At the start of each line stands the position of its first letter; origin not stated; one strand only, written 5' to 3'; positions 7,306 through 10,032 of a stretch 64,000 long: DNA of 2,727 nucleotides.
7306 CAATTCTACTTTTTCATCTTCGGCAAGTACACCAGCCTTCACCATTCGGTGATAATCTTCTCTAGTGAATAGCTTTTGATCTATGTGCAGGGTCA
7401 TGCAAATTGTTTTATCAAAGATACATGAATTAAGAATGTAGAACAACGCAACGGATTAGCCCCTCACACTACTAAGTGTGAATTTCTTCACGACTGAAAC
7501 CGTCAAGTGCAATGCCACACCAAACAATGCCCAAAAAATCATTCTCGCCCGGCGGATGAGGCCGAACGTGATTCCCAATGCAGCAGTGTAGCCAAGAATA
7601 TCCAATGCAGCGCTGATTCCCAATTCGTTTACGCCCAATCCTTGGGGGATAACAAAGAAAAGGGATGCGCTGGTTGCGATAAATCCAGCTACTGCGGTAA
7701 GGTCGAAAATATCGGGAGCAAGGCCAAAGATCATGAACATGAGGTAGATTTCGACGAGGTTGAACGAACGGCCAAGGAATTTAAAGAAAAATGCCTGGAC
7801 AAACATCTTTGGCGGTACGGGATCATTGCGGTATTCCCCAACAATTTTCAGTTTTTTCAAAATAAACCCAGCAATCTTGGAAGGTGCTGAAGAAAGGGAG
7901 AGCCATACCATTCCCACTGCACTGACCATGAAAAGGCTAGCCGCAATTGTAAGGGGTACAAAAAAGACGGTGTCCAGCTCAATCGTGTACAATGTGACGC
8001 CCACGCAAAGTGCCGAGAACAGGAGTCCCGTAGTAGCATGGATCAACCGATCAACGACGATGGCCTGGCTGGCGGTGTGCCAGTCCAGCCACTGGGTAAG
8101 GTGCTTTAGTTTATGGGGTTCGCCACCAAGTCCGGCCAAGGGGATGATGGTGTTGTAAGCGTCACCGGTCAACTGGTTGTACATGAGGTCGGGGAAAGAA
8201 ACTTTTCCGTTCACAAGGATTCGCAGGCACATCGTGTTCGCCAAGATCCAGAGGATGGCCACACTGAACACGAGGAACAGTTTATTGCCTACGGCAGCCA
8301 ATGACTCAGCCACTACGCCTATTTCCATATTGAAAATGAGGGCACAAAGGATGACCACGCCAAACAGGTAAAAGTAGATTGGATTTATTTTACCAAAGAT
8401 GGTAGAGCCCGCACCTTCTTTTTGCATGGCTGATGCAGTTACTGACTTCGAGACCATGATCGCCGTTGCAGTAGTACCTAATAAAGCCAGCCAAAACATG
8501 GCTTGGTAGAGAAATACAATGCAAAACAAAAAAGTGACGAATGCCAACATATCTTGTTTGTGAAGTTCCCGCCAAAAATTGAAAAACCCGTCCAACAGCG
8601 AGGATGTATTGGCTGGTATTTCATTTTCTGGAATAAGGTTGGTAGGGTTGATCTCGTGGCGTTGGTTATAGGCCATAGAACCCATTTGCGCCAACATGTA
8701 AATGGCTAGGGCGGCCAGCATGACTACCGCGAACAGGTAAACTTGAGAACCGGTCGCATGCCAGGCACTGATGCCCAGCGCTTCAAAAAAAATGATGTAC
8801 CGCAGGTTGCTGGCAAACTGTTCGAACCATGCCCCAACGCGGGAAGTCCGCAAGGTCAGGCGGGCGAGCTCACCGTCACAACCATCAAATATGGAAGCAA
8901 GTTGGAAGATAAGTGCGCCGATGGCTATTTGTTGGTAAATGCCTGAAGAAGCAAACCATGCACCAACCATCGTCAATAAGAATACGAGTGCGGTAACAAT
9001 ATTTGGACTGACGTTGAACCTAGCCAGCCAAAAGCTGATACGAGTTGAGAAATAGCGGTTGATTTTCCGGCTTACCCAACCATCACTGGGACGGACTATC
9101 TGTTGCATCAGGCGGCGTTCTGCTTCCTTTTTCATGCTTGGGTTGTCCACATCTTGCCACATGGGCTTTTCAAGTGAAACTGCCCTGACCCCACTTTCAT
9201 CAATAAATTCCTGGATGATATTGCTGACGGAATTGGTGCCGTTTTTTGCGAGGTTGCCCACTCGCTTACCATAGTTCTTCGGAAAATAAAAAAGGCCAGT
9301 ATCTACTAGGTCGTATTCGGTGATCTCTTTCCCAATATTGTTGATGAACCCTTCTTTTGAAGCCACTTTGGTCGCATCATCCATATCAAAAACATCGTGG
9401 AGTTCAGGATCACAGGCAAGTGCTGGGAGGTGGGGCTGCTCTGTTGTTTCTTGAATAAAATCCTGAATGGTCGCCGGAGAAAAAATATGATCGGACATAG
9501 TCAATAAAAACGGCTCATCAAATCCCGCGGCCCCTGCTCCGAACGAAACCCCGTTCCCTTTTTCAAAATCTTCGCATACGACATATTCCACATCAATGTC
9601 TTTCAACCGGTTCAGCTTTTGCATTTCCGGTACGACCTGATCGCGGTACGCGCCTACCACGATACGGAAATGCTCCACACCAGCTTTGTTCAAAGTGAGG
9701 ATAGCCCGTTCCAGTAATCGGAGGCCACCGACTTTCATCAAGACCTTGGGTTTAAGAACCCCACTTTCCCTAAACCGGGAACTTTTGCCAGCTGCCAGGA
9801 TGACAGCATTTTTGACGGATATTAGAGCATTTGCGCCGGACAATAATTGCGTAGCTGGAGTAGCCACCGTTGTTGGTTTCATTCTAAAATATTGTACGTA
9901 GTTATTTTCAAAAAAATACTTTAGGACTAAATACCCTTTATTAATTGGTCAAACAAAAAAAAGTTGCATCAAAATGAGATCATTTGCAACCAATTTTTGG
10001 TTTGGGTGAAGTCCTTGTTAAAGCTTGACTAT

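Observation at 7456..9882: Tri-domain lipid-headgroup enzyme: cytidylyltransferase + CDP-alcohol transferase-like + flippase-like domain in one 808-aa polypeptide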

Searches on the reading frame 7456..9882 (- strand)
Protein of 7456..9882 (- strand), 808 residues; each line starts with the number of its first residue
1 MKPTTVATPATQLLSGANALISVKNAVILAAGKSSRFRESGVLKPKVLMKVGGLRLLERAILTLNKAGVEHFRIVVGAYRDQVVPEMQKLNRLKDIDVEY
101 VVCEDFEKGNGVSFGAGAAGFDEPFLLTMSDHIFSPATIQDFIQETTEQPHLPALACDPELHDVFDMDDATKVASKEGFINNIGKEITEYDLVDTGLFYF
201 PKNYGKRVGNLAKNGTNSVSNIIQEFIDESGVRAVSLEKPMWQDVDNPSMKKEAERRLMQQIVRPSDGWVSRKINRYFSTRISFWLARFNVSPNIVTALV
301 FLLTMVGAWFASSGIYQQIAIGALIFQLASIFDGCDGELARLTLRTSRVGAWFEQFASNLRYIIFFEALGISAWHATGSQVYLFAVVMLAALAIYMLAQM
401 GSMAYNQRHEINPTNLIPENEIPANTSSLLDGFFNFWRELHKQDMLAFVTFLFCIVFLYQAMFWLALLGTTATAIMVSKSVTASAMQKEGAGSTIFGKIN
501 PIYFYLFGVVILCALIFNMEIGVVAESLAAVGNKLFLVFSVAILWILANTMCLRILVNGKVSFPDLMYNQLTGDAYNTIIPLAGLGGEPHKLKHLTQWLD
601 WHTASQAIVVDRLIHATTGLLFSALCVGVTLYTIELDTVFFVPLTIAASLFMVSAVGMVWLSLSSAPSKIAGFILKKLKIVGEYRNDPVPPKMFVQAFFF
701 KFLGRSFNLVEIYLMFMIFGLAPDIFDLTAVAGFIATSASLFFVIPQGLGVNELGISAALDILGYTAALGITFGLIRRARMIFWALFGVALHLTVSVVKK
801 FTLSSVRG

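Call 5: search_protein_families(library=pfam, proteins=[window:7456-9882:-], max_evalue=1)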
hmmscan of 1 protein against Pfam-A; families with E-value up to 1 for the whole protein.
window:7456-9882:- (808 aa): 4 families
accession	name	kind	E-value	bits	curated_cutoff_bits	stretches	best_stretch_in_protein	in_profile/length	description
PF03706.18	LPG_synthase_TM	-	1.2e-19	71.3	33.4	1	507-782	3-295/302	Lysylphosphatidylglycerol synthase TM region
PF12804.13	NTP_transf_3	-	2.2e-15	57.6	27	1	26-152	1-117/160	MobA-like NTP transferase domain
PF01066.26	CDP-OH_P_transf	-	2.1e-10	41.6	22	1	292-398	3-103/152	CDP-alcohol phosphatidyltransferase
PF00483.29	NTP_transferase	-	0.00026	21.1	21.2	1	26-151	2-129/245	Nucleotidyl transferase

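Call 6: search_protein_families(library=ncbifam, proteins=[window:7456-9882:-], max_evalue=1)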
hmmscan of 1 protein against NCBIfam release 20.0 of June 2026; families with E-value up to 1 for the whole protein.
window:7456-9882:- (808 aa): 27 families (the best 25 are shown)
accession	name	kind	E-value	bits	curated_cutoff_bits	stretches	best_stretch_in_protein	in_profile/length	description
NF041135.1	IPPtranDIPPsyn_Thcocales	equivalog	8e-67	226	580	1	25-471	2-407/419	bifunctional L-myo-inositol-1-phosphate cytidylyltransferase/CDP-L-myo-inositol myo-inositolphosphotransferase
TIGR03992.1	Arch_glmU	subfamily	2.5e-19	69.5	292.1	1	25-272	2-241/393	bifunctional sugar-1-phosphate nucleotidylyltransferase/acetyltransferase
TIGR03476.1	HpnL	subfamily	2.1e-15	56.9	195.65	1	499-787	3-309/318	putative membrane protein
NF041313.1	UDPGP_AglF_Halo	equivalog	3.3e-15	56.2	400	1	25-258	2-234/234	UTP--glucose-1-phosphate uridylyltransferase AglF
NF040950.1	archin_ph_syn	equivalog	4.4e-11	43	180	1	276-399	9-129/191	archaetidylinositol phosphate synthase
NF045665.1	NTPtran_DVU1551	equivalog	7e-11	41.8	315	1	25-149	2-119/359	DVU_1551 family NTP transferase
TIGR01208.1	rmlA_long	equivalog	1.8e-09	37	320.25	1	26-268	2-244/353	glucose-1-phosphate thymidylyltransferase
NF041173.1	Sug_nt_acttase_Thmprot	equivalog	3.6e-08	32.7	600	1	25-271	2-240/405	bifunctional sugar-1-phosphate nucleotidylyltransferase/acetyltransferase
NF010932.0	PRK14352.1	equivalog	1e-07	31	611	1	25-144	8-124/488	bifunctional UDP-N-acetylglucosamine diphosphorylase/glucosamine-1-phosphate N-acetyltransferase GlmU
NF010933.0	PRK14353.1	equivalog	2e-07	30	505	1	25-92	7-71/453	bifunctional UDP-N-acetylglucosamine diphosphorylase/glucosamine-1-phosphate N-acetyltransferase GlmU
NF045761.1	NAMPUrTaseMurU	equivalog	4.2e-07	30.1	250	1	26-143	3-118/226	N-acetylmuramate alpha-1-phosphate uridylyltransferase MurU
TIGR03310.1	matur_MocA_YgfJ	equivalog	1.7e-06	28.1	186.45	1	25-142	1-111/188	molybdenum cofactor cytidylyltransferase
NF045697.1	MurNAcPUrMurU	equivalog_domain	6.4e-06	25.7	370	1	27-258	1-228/229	N-acetylmuramate alpha-1-phosphate uridylyltransferase MurU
NF010934.1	PRK14354.1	equivalog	8.8e-06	24.5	450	1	25-89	1-62/447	bifunctional UDP-N-acetylglucosamine diphosphorylase/glucosamine-1-phosphate N-acetyltransferase GlmU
NF010940.0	PRK14360.1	equivalog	1e-05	24.3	602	1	27-94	5-69/452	bifunctional UDP-N-acetylglucosamine diphosphorylase/glucosamine-1-phosphate N-acetyltransferase GlmU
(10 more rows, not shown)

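Call 9: find_homologous_proteins(query=window:7456-9882:-, max_evalue=0.00001)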
Query window:7456-9882:- (808 aa): 187 proteins with E <= 0.00001 among 8000 candidates; the best 120 are listed.
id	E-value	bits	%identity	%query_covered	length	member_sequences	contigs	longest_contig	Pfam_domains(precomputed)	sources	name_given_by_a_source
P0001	0.0e+0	1703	100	94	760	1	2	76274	PF01066.27,PF03706.19,PF12804.14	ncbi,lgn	-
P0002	0.0e+0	1561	92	93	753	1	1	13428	PF01066.27,PF03706.19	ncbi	-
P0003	0.0e+0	1472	80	100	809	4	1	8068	PF01066.27,PF03706.19,PF12804.14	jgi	jgi:CDP-L-myo-inositol myo-inositolphosphotransferase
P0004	0.0e+0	1451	79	100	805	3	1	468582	PF01066.27,PF03706.19,PF12804.14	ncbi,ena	-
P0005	0.0e+0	1451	79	100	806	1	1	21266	PF01066.27,PF03706.19,PF12804.14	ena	-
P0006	0.0e+0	1448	80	99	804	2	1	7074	PF01066.27,PF03706.19,PF12804.14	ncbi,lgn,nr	ncbi:MAG TPA: hypothetical protein ENJ95_01975 [Bacteroidetes bacterium]|nr:hypothetical protein [Ba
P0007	0.0e+0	1443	79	99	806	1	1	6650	PF01066.27,PF03706.19,PF12804.14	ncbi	-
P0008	0.0e+0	1333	74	97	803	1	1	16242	PF00483.30,PF03706.19,PF12804.14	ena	-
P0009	0.0e+0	1333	75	97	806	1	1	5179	PF01066.27,PF03706.19,PF12804.14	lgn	-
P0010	0.0e+0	1298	73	97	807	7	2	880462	PF00483.30,PF01066.27,PF03706.19,PF12804.14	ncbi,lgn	ncbi:MAG: lysylphosphatidylglycerol synthase domain-containing protein [Saprospiraceae bacterium]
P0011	0.0e+0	1286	72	98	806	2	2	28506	PF00483.30,PF01066.27,PF03706.19,PF12804.14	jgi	jgi:CDP-L-myo-inositol myo-inositolphosphotransferase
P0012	0.0e+0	1282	72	97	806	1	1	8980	PF00483.30,PF01066.27,PF03706.19,PF12804.14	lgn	-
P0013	0.0e+0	1279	70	100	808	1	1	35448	PF03706.19,PF12804.14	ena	-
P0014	0.0e+0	1277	71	99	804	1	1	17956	PF00483.30,PF01066.27,PF03706.19,PF12804.14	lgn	-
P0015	0.0e+0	1276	69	100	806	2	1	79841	PF03706.19,PF12804.14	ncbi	ncbi:MAG: lysylphosphatidylglycerol synthase domain-containing protein [Bacteroidota bacterium]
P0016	0.0e+0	1257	71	97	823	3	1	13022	PF00483.30,PF01066.27,PF03706.19,PF12804.14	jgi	jgi:CDP-L-myo-inositol myo-inositolphosphotransferase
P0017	0.0e+0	1253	69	100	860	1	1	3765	PF01066.27,PF03706.19,PF12804.14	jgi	jgi:CDP-L-myo-inositol myo-inositolphosphotransferase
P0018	0.0e+0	1235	68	100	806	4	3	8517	PF00483.30,PF01066.27,PF03706.19,PF12804.14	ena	-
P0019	0.0e+0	1235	70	96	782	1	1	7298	PF01066.27,PF03706.19,PF12804.14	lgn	-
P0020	0.0e+0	1219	69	99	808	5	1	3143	PF01066.27,PF03706.19,PF12804.14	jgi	jgi:CDP-L-myo-inositol myo-inositolphosphotransferase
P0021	0.0e+0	1214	71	95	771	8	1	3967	PF01066.27,PF03706.19,PF12804.14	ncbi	-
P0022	0.0e+0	1206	68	97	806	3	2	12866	PF00483.30,PF01066.27,PF03706.19,PF12804.14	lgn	-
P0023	0.0e+0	1204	69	94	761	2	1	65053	PF01066.27,PF03706.19,PF12804.14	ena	-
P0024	0.0e+0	1182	66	97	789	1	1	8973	PF03706.19,PF12804.14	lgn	-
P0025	0.0e+0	1169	67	94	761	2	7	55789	PF01066.27,PF03706.19,PF12804.14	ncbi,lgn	-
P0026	0.0e+0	1167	66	98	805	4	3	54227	PF01066.27,PF03706.19,PF12804.14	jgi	jgi:1L-myo-inositol 1-phosphate cytidylyltransferase / CDP-L-myo-inositol myo-inositolphosphotransfe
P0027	0.0e+0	1147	66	97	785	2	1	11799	PF00483.30,PF03706.19,PF12804.14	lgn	-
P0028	0.0e+0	1143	63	99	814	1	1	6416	PF00483.30,PF01066.27,PF03706.19,PF12804.14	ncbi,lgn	-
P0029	0.0e+0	1121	65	94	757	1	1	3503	PF03706.19,PF12804.14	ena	-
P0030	0.0e+0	1104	62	98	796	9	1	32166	PF01066.27,PF03706.19,PF12804.14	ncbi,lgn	ncbi:MAG: hypothetical protein Kow0027_17740 [Saprospiraceae bacterium]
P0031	0.0e+0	1100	62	98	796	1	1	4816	PF01066.27,PF03706.19,PF12804.14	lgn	-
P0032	0.0e+0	1097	65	93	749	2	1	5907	PF03706.19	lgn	-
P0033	0.0e+0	1095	62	98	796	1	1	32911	PF01066.27,PF03706.19,PF12804.14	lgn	-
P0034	0.0e+0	1078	60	98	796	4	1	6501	PF01066.27,PF03706.19,PF12804.14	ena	-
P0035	0.0e+0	1068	62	99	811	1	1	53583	PF03706.19,PF12804.14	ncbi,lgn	-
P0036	0.0e+0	1063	63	96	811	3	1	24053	PF03706.19,PF12804.14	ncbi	ncbi:MAG: hypothetical protein RLY31_769 [Bacteroidota bacterium]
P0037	0.0e+0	1048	58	99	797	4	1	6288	PF00483.30,PF01066.27,PF03706.19,PF12804.14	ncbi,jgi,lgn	-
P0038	0.0e+0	1044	58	97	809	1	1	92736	PF00483.30,PF01066.27,PF03706.19,PF12804.14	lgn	-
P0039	0.0e+0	1034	60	94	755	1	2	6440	PF01066.27,PF03706.19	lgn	-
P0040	0.0e+0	1032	58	97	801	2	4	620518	PF00483.30,PF01066.27,PF03706.19,PF12804.14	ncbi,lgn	-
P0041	0.0e+0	1031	58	97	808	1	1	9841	PF00483.30,PF01066.27,PF03706.19,PF12804.14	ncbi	-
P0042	2.9e-296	1003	56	100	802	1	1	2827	PF01066.27,PF03706.19,PF12804.14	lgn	-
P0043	5.4e-295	999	58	97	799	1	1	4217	PF00483.30,PF01066.27,PF03706.19,PF12804.14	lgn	-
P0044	1.2e-287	975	55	98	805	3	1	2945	PF00483.30,PF01066.27,PF03706.19,PF12804.14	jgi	-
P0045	2.2e-286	970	56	97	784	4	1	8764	PF00483.30,PF01066.27,PF03706.19,PF12804.14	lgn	-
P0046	3.4e-285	966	55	97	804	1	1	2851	PF00483.30,PF01066.27,PF03706.19,PF12804.14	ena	-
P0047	2.8e-283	960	56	100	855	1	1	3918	PF01066.27,PF03706.19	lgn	-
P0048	4.1e-278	943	56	97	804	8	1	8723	PF00483.30,PF01066.27,PF03706.19,PF12804.14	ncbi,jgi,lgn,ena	jgi:CDP-L-myo-inositol myo-inositolphosphotransferase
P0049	1.0e-272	925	53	99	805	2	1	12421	PF01066.27,PF03706.19,PF12804.14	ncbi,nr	ncbi:MAG: hypothetical protein D6714_13755 [Bacteroidetes bacterium]|nr:MAG: hypothetical protein D6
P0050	3.9e-267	907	52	98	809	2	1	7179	PF01066.27,PF03706.19,PF12804.14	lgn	-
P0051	5.1e-264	896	51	97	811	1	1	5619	PF00483.30,PF01066.27,PF03706.19,PF12804.14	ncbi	ncbi:MAG: lysylphosphatidylglycerol synthase domain-containing protein [Bacteroidota bacterium]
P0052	1.9e-263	895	50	100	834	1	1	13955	PF00483.30,PF01066.27,PF03706.19,PF12804.14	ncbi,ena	-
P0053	2.6e-261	887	51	97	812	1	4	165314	PF00483.30,PF01066.27,PF03706.19,PF12804.14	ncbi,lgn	-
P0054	3.9e-261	887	50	97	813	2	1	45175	PF00483.30,PF01066.27,PF03706.19,PF12804.14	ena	-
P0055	1.4e-254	865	49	99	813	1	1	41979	PF00483.30,PF01066.27,PF03706.19,PF12804.14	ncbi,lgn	ncbi:MAG: lysylphosphatidylglycerol synthase domain-containing protein [Bacteroidota bacterium]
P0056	3.0e-251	854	78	60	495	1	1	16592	PF01066.27,PF12804.14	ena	-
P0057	2.0e-249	848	49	97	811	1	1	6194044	PF00483.30,PF01066.27,PF03706.19,PF12804.14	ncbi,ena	-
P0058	6.8e-242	823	55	85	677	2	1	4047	PF03706.19,PF12804.14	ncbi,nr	ncbi:MAG: NTP transferase domain-containing protein, partial [Bacteroidetes bacterium]|nr:NTP transf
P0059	2.7e-238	811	51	94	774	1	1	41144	PF01066.27,PF03706.19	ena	-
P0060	1.8e-235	802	52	93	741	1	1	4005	PF01066.27,PF03706.19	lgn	-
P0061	3.6e-230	785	49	93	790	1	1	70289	PF01066.27,PF03706.19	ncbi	ncbi:MAG: lysylphosphatidylglycerol synthase domain-containing protein [Bacteroidota bacterium]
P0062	7.3e-227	774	50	89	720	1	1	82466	PF00483.30,PF01066.27,PF12804.14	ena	-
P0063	2.8e-226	772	49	93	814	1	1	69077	PF01066.27,PF03706.19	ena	-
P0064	5.8e-223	761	50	93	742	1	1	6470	PF01066.27,PF03706.19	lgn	-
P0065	2.5e-218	745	64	35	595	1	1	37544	PF00483.30,PF03706.19,PF12804.14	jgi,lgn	-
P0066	1.8e-215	736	71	30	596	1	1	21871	PF03706.19,PF12804.14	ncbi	-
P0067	1.2e-214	733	75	29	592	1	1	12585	PF00483.30,PF03706.19,PF12804.14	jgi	jgi:choline kinase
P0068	8.4e-214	730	73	29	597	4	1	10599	PF00483.30,PF03706.19,PF12804.14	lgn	-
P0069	6.1e-213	728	70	31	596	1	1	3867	PF00483.30,PF03706.19,PF12804.14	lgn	-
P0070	1.5e-212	726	72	30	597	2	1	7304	PF03706.19,PF12804.14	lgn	-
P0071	4.7e-212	725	71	29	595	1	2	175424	PF00483.30,PF03706.19,PF12804.14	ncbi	-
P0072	6.4e-212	724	71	29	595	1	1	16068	PF00483.30,PF03706.19,PF12804.14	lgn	-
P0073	6.9e-212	724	71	29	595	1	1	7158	PF00483.30,PF03706.19,PF12804.14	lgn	-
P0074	1.1e-211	723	72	29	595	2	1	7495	PF00483.30,PF03706.19,PF12804.14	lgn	-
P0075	2.7e-211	722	72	29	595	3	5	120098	PF00483.30,PF03706.19,PF12804.14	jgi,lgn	jgi:1L-myo-inositol 1-phosphate cytidylyltransferase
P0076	4.8e-211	721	73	29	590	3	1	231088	PF00483.30,PF03706.19,PF12804.14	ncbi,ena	-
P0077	7.6e-211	721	73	30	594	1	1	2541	PF00483.30,PF03706.19,PF12804.14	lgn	-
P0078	8.3e-210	717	70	32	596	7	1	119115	PF00483.30,PF03706.19,PF12804.14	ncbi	-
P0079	1.9e-208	713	69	32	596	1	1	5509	PF00483.30,PF03706.19,PF12804.14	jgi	jgi:1L-myo-inositol 1-phosphate cytidylyltransferase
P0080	3.2e-208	712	71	31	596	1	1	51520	PF00483.30,PF03706.19,PF12804.14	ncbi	-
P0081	4.6e-208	711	72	29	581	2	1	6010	PF00483.30,PF03706.19,PF12804.14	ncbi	-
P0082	5.4e-208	711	72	30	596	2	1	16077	PF00483.30,PF03706.19,PF12804.14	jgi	jgi:1L-myo-inositol 1-phosphate cytidylyltransferase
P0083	6.0e-208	711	73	29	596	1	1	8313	PF00483.30,PF03706.19,PF12804.14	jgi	jgi:choline kinase/uncharacterized membrane protein YbhN (UPF0104 family)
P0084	1.2e-204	700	68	30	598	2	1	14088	PF00483.30,PF03706.19,PF12804.14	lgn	-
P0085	7.3e-202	691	61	36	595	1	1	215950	PF03706.19,PF12804.14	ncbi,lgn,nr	ncbi:MAG: NTP transferase domain-containing protein [Bacteroidetes bacterium]|nr:NTP transferase dom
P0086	3.4e-198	679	43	95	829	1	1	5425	PF00483.30,PF01066.27,PF03706.19,PF12804.14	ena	-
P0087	8.8e-198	677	55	37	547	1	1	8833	PF03706.19,PF12804.14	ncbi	-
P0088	1.2e-196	674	51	42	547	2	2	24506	PF03706.19,PF12804.14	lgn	-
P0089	4.7e-196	672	43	95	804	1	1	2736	PF00483.30,PF01066.27,PF03706.19,PF12804.14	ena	-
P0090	8.2e-196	671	41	97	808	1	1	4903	PF00483.30,PF01066.27,PF03706.19,PF12804.14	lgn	-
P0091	4.0e-194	665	43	96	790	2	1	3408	PF00483.30,PF01066.27,PF03706.19,PF12804.14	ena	-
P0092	1.2e-193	664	41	96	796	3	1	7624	PF00483.30,PF01066.27,PF03706.19,PF12804.14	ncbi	-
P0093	3.9e-193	662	42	97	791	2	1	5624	PF00483.30,PF01066.27,PF03706.19,PF12804.14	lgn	-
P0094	2.1e-190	653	40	97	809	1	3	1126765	PF00483.30,PF01066.27,PF03706.19,PF12804.14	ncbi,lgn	-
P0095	3.0e-189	649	42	97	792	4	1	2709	PF00483.30,PF01066.27,PF03706.19,PF12804.14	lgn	-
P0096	4.5e-183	629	40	97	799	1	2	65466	PF00483.30,PF01066.27,PF03706.19,PF12804.14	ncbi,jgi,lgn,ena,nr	ncbi:NTP transferase domain-containing protein [bacterium]|nr:NTP transferase domain-containing prot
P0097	6.4e-183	628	40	96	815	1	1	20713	PF00483.30,PF01066.27,PF03706.19,PF12804.14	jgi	jgi:CDP-L-myo-inositol myo-inositolphosphotransferase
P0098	3.1e-181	623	40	96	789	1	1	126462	PF00483.30,PF01066.27,PF03706.19,PF12804.14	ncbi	-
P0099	1.5e-173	597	39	97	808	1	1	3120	PF00483.30,PF01066.27,PF03706.19,PF12804.14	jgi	jgi:1L-myo-inositol 1-phosphate cytidylyltransferase / CDP-L-myo-inositol myo-inositolphosphotransfe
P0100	3.4e-172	593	38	97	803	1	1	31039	PF00483.30,PF01066.27,PF03706.19,PF12804.14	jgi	jgi:choline kinase/phosphatidylglycerophosphate synthase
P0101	1.1e-169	585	62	55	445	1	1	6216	PF03706.19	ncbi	-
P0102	2.7e-169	583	53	61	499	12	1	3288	PF00483.30,PF01066.27,PF12804.14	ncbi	-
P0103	4.3e-167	576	54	58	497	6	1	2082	PF00483.30,PF01066.27,PF12804.14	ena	-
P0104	7.7e-167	575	55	57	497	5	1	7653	PF00483.30,PF01066.27,PF12804.14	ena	-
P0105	6.5e-166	572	55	58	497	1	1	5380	PF00483.30,PF01066.27,PF12804.14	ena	-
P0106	1.0e-165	571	52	58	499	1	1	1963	PF00483.30,PF01066.27,PF12804.14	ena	-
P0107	1.0e-163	565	53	57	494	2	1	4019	PF00483.30,PF01066.27,PF12804.14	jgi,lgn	jgi:CDP-L-myo-inositol myo-inositolphosphotransferase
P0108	4.9e-163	563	38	96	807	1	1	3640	PF01066.27,PF03706.19,PF12804.14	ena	-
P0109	7.7e-163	562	52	60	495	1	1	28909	PF00483.30,PF01066.27,PF12804.14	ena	-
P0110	1.2e-162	561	38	96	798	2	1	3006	PF00483.30,PF01066.27,PF03706.19,PF12804.14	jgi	jgi:1L-myo-inositol 1-phosphate cytidylyltransferase / CDP-L-myo-inositol myo-inositolphosphotransfe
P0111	5.9e-162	559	53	59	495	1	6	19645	PF00483.30,PF01066.27,PF12804.14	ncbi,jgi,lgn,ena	-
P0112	7.6e-162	559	53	57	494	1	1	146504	PF00483.30,PF01066.27,PF12804.14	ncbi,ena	-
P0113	1.7e-161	557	53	57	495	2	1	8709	PF00483.30,PF01066.27,PF12804.14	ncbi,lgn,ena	-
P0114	2.3e-161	557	53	57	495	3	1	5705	PF00483.30,PF01066.27,PF12804.14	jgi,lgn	-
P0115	5.1e-161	556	52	59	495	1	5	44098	PF00483.30,PF01066.27,PF12804.14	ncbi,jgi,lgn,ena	-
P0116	7.7e-161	555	55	57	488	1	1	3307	PF00483.30,PF01066.27,PF12804.14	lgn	-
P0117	1.0e-160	555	53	59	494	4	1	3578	PF00483.30,PF01066.27,PF12804.14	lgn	-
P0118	3.4e-160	553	52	57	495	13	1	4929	PF00483.30,PF01066.27,PF12804.14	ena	-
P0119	7.5e-160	552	53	59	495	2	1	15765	PF00483.30,PF01066.27,PF12804.14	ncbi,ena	-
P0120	7.7e-160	552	53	59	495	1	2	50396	PF00483.30,PF01066.27,PF12804.14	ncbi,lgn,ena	-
